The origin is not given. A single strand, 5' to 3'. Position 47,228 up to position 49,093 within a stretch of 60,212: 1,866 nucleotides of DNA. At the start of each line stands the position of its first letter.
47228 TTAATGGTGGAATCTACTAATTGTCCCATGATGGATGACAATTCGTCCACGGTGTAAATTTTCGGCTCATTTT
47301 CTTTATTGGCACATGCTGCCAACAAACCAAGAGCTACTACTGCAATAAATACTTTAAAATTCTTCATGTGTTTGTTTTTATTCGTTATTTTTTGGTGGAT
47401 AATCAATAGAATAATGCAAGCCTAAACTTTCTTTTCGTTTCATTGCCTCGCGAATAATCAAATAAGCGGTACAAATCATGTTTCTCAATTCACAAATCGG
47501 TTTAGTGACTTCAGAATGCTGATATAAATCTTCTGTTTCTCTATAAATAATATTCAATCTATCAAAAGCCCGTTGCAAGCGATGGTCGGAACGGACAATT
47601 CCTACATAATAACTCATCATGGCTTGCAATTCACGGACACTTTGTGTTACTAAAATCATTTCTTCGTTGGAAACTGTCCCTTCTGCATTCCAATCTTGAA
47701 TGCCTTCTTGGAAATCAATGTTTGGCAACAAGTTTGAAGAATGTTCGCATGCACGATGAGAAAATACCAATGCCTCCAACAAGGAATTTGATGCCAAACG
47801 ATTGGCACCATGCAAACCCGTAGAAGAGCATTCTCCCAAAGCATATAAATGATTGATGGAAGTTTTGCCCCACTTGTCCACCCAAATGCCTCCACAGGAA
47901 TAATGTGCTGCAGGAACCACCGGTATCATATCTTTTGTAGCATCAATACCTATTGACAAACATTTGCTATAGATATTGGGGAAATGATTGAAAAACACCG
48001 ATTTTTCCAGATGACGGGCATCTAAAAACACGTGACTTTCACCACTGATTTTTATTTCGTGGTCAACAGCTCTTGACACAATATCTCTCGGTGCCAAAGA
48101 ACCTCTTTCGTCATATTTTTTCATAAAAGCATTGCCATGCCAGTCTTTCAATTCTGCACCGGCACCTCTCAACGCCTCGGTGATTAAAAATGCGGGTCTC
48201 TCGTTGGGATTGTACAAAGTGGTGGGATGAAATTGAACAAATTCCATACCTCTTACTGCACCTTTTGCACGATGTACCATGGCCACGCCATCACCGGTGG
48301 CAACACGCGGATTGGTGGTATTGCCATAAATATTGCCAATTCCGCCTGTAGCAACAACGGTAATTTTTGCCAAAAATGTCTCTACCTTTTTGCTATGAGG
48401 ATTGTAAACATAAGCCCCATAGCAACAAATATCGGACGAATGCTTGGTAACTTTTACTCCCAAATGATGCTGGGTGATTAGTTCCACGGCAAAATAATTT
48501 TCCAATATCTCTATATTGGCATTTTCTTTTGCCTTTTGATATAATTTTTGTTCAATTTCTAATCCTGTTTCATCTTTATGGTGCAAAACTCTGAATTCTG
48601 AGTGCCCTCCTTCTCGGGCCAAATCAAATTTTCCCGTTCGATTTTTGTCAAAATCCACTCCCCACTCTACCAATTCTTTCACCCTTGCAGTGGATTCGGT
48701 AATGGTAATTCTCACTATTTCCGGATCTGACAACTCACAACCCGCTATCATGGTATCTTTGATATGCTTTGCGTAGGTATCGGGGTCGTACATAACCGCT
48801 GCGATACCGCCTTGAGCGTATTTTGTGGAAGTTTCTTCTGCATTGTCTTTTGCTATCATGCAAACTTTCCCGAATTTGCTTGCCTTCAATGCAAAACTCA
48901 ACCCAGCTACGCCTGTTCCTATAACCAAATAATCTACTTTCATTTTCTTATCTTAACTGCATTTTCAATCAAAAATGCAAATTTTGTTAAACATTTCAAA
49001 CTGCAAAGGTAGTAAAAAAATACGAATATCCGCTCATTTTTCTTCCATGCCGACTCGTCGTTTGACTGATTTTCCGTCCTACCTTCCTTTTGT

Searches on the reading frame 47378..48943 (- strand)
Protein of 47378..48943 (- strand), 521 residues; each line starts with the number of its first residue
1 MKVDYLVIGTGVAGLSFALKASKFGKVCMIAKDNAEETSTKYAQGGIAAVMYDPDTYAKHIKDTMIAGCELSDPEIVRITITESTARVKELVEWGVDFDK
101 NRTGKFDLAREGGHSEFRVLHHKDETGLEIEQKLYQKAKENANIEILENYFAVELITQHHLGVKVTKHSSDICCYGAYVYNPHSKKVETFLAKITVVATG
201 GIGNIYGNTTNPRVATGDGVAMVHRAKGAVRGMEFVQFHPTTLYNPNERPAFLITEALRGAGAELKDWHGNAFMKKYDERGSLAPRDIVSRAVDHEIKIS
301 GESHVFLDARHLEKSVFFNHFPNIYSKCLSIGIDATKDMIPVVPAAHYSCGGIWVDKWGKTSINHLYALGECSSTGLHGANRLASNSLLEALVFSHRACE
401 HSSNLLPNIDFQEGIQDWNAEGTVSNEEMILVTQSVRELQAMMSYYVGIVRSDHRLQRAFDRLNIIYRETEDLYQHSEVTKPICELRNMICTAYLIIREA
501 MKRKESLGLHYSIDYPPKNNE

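Call 94: find_encoding_contigs(protein=window:47378-48943:-, flank=9000, max_places=6)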
Protein window:47378-48943:- (521 aa): 23 contigs read that carry it; 6 places shown.
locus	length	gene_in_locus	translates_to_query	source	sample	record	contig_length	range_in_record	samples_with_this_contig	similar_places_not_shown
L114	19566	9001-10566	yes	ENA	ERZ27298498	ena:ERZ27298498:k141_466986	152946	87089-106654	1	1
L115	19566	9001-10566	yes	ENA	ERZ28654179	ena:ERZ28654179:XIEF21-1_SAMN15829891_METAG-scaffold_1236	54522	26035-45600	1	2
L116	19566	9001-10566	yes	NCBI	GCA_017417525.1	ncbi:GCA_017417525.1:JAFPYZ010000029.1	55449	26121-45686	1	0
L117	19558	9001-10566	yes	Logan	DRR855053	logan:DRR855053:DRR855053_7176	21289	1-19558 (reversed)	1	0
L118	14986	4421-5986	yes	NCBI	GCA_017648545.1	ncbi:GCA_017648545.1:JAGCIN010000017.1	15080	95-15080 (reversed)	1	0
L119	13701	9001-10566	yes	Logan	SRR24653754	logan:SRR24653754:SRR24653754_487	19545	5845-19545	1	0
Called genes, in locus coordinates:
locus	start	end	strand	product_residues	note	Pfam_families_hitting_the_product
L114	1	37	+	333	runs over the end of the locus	PF04055:Radical_SAM, PF13186:SPASM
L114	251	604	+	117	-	PF01245:Ribosomal_L19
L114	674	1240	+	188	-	PF08207:EFP_N, PF01132:EFP, PF09285:Elong-fact-P_C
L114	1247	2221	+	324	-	PF04613:LpxD, PF21711:DCTN5 (faint), PF25084:LbH_EIF2B (weak), PF25087:GMPPB_C, PF14602:Hexapep_2 (faint), PF00132:Hexapep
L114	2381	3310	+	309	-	-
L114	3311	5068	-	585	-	PF04055:Radical_SAM (faint), PF08497:Radical_SAM_N, PF11842:DUF3362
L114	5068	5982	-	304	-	PF00535:Glycos_transf_2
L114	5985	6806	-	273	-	PF00005:ABC_tran, PF13304:AAA_21 (faint)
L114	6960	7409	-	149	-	-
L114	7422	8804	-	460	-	PF01554:MatE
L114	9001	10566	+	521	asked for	PF00890:FAD_binding_2, PF01266:DAO, PF07992:Pyr_redox_2 (faint), PF02910:Succ_DH_flav_C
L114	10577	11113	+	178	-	-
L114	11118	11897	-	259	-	PF00398:RrnaAD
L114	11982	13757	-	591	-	PF00682:HMGL-like, PF02436:PYC_OADA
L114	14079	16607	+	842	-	PF22904:NOMO1-like_2nd (faint), PF13620:CarboxypepD_reg, PF13715:CarbopepD_reg_2, PF07715:Plug, PF00593:TonB_dep_Rec_b-barrel, PF14905:OMP_b-brl_3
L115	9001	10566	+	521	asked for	PF00890:FAD_binding_2, PF01266:DAO, PF07992:Pyr_redox_2 (faint), PF02910:Succ_DH_flav_C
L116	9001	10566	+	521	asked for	PF00890:FAD_binding_2, PF01266:DAO, PF07992:Pyr_redox_2 (faint), PF02910:Succ_DH_flav_C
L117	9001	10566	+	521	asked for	PF00890:FAD_binding_2, PF01266:DAO, PF07992:Pyr_redox_2 (faint), PF02910:Succ_DH_flav_C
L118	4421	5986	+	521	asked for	PF00890:FAD_binding_2, PF01266:DAO, PF07992:Pyr_redox_2 (faint), PF02910:Succ_DH_flav_C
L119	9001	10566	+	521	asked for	PF00890:FAD_binding_2, PF01266:DAO, PF07992:Pyr_redox_2 (faint), PF02910:Succ_DH_flav_C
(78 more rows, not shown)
